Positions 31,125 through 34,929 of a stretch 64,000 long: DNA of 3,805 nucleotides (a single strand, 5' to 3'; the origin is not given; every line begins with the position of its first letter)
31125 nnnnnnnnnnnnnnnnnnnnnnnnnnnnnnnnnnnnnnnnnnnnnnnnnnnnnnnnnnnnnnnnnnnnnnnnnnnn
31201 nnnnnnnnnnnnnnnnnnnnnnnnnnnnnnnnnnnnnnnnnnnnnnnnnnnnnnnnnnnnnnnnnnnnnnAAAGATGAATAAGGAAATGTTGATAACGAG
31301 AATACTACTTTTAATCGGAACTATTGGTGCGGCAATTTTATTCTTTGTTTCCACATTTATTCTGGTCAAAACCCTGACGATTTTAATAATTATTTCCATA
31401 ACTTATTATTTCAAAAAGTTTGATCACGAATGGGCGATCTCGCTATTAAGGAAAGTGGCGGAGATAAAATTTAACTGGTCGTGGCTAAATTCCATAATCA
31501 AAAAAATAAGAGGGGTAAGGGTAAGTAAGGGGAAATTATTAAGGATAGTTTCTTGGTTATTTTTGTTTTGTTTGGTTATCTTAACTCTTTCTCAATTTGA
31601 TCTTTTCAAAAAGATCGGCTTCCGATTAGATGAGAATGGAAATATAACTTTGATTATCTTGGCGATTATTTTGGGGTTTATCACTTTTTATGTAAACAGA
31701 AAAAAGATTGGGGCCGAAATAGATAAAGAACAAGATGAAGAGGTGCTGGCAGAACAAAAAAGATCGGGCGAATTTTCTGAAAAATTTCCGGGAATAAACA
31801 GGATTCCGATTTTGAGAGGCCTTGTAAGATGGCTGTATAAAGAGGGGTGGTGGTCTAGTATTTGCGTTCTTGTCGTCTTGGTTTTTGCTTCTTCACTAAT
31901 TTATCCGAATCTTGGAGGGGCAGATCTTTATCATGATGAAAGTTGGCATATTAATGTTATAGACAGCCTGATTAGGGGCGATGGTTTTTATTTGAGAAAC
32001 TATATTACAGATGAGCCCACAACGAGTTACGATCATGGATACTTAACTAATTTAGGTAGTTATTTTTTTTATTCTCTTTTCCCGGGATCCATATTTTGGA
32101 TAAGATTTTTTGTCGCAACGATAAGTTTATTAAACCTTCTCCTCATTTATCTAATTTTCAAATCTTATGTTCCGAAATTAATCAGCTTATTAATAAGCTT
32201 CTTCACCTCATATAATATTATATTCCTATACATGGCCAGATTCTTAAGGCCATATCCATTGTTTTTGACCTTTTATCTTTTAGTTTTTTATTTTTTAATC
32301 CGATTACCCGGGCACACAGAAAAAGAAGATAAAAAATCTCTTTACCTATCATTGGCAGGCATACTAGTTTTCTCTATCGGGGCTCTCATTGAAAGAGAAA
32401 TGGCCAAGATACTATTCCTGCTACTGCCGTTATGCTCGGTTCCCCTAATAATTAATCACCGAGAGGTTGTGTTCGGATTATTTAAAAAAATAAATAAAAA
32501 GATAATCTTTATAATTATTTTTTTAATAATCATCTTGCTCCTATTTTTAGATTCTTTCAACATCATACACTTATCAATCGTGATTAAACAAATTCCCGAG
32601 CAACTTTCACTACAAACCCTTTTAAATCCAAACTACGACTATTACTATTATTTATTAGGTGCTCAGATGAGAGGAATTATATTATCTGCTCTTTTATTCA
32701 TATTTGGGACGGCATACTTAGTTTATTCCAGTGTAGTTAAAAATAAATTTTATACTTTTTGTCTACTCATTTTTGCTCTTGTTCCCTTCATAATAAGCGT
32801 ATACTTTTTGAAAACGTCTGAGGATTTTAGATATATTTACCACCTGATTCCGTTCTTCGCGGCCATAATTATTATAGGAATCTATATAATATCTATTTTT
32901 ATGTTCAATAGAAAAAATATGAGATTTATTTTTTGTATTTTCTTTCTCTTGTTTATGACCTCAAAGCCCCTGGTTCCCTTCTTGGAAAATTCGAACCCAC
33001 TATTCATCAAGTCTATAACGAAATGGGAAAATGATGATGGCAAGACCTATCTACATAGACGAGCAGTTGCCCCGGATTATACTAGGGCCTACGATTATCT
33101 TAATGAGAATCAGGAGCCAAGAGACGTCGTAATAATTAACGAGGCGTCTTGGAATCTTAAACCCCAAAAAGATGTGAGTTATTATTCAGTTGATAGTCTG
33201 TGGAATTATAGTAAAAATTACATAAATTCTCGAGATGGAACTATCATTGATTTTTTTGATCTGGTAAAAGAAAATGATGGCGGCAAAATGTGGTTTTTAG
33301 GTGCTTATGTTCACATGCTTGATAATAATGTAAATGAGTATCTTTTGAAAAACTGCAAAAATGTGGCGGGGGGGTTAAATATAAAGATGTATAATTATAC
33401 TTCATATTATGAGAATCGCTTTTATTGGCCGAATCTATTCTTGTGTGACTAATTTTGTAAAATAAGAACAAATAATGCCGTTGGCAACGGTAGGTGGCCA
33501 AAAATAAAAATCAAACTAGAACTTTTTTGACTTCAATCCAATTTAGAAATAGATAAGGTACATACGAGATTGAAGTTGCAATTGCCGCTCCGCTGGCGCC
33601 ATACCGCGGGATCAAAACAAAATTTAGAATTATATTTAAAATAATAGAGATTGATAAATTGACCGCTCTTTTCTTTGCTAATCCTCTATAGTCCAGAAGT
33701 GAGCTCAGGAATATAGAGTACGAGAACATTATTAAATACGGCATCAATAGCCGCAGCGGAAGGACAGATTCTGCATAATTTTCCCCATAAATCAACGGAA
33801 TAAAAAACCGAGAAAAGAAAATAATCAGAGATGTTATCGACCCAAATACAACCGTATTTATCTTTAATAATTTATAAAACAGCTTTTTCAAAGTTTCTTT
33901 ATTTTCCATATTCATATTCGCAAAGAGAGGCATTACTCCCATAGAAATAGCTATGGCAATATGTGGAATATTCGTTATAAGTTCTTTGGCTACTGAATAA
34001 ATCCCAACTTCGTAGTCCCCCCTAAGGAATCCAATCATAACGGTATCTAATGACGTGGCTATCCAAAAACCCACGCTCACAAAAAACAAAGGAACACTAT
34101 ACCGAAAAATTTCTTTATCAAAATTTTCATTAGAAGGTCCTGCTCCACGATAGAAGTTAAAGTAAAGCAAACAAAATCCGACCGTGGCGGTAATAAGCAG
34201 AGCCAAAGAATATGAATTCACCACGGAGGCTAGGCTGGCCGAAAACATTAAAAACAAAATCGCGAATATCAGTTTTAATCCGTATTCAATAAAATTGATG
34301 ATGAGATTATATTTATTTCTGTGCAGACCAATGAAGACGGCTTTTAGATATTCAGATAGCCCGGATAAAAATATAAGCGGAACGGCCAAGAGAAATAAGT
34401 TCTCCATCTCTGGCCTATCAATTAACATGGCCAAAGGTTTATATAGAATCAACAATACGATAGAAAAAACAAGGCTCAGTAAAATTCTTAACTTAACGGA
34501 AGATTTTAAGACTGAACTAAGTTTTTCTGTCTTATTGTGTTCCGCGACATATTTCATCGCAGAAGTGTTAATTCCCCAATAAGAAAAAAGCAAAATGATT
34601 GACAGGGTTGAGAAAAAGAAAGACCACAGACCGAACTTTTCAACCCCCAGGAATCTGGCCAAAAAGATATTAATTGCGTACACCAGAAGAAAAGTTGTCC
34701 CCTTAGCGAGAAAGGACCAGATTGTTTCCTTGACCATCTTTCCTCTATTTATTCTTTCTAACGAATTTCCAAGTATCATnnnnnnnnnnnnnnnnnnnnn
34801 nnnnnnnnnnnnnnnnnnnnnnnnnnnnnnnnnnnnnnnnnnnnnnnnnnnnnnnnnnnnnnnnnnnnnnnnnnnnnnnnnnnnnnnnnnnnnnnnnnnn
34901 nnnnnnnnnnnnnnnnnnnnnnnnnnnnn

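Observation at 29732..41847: Glycan biosynthesis locus pairing two GT-C (GT39/ArnT-like) transferases with a polyprenol-phosphate sugar synthase, flippase, pyruvyl transferase, methyltransferase and epimerase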

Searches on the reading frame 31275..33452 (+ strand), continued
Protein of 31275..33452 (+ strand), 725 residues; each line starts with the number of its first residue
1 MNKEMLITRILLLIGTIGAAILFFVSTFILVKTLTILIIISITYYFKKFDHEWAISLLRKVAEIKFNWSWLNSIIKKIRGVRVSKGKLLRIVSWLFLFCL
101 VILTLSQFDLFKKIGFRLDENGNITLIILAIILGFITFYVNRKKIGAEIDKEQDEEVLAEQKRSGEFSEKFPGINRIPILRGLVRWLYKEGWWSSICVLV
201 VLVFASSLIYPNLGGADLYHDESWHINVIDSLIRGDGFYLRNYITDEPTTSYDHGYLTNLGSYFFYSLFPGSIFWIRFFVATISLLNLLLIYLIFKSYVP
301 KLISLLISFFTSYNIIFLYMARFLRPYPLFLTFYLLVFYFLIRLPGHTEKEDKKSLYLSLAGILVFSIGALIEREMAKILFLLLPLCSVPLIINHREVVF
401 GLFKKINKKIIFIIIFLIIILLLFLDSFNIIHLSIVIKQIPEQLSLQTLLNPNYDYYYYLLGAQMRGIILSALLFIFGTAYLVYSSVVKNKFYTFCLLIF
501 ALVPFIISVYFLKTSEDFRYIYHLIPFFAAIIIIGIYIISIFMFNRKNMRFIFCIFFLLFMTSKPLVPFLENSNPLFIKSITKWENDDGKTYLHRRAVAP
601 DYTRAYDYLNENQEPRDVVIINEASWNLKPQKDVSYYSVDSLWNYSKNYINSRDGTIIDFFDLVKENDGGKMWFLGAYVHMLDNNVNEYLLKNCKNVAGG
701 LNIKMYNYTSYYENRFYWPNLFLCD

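Call 76: search_solved_structures(query=A1, max_evalue=10)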
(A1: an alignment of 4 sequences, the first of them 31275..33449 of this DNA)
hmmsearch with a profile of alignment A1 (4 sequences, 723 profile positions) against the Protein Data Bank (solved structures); distinct sequences matched with E-value up to 10: 1.
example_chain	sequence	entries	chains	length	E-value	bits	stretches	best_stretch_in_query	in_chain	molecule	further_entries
6wk5_B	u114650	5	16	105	9.1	7.7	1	471-557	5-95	Multidrug resistance protein, SMR family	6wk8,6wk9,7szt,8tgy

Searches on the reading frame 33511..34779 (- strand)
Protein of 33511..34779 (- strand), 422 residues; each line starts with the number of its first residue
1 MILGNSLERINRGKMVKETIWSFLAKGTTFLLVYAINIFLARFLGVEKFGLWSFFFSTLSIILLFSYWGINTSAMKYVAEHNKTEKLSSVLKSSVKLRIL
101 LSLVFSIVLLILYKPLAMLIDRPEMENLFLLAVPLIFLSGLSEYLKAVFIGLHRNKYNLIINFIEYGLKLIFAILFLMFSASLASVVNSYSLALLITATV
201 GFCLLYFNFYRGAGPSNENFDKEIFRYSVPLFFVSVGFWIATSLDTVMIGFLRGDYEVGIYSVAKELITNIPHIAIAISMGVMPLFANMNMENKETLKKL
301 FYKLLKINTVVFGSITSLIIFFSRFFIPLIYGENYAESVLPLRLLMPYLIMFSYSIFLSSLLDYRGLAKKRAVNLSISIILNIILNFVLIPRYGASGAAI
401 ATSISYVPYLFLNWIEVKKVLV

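Call 4: search_protein_families(library=pfam, proteins=[window:33511-34779:-], max_evalue=0.01)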
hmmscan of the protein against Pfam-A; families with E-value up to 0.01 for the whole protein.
window:33511-34779:- (422 aa): 4 families
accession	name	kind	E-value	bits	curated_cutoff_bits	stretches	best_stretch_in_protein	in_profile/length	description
PF01943.22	Polysacc_synt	-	4.1e-36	125.3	28.2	1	16-289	2-273/274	Polysaccharide biosynthesis protein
PF13440.11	Polysacc_synt_3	-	5.2e-25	88.7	23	1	40-339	2-292/293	Polysaccharide biosynthesis protein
PF01554.23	MatE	-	6.4e-13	49.2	24.9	2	230-388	1-161/161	MatE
PF03023.19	MurJ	-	5.6e-06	25.7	27.4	2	277-365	32-124/451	Lipid II flippase MurJ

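Call 5: search_protein_families(library=ncbifam, proteins=[window:33511-34779:-], max_evalue=0.01)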
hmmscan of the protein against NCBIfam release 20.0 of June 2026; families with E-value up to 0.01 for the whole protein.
window:33511-34779:- (422 aa): 8 families
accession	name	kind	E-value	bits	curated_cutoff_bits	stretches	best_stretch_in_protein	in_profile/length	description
TIGR02900.1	spore_V_B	equivalog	1.8e-13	50.1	372.3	1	17-421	3-435/488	stage V sporulation protein B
NF041871.1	Wzx_EPS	equivalog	8.7e-12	44.5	800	1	29-406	16-391/492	exopolysaccharide biosynthesis flippase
NF007773.0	PRK10459.1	equivalog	1e-10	41.3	273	1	14-411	6-396/492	MOP flippase family protein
NF047674.1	TeichurnBiosyTuaB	equivalog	2e-07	30.4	580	1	15-346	8-332/469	teichuronic acid biosynthesis protein TuaB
NF050818.1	PolSacchBiosHfsF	equivalog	5.3e-07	29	700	1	373-407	359-393/468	polysaccharide biosynthesis protein HfsF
NF041503.1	WZX_like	subfamily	2.1e-05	23.8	300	1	135-349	133-354/429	O-unit flippase-like protein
TIGR01695.1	murJ_mviN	equivalog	8.1e-05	21.5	235.55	2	277-365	58-150/506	murein biosynthesis integral membrane protein MurJ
NF058658.1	Oglyco_Wzx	exception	0.0007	18.7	720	1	13-418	8-398/478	O-glycosylation flippase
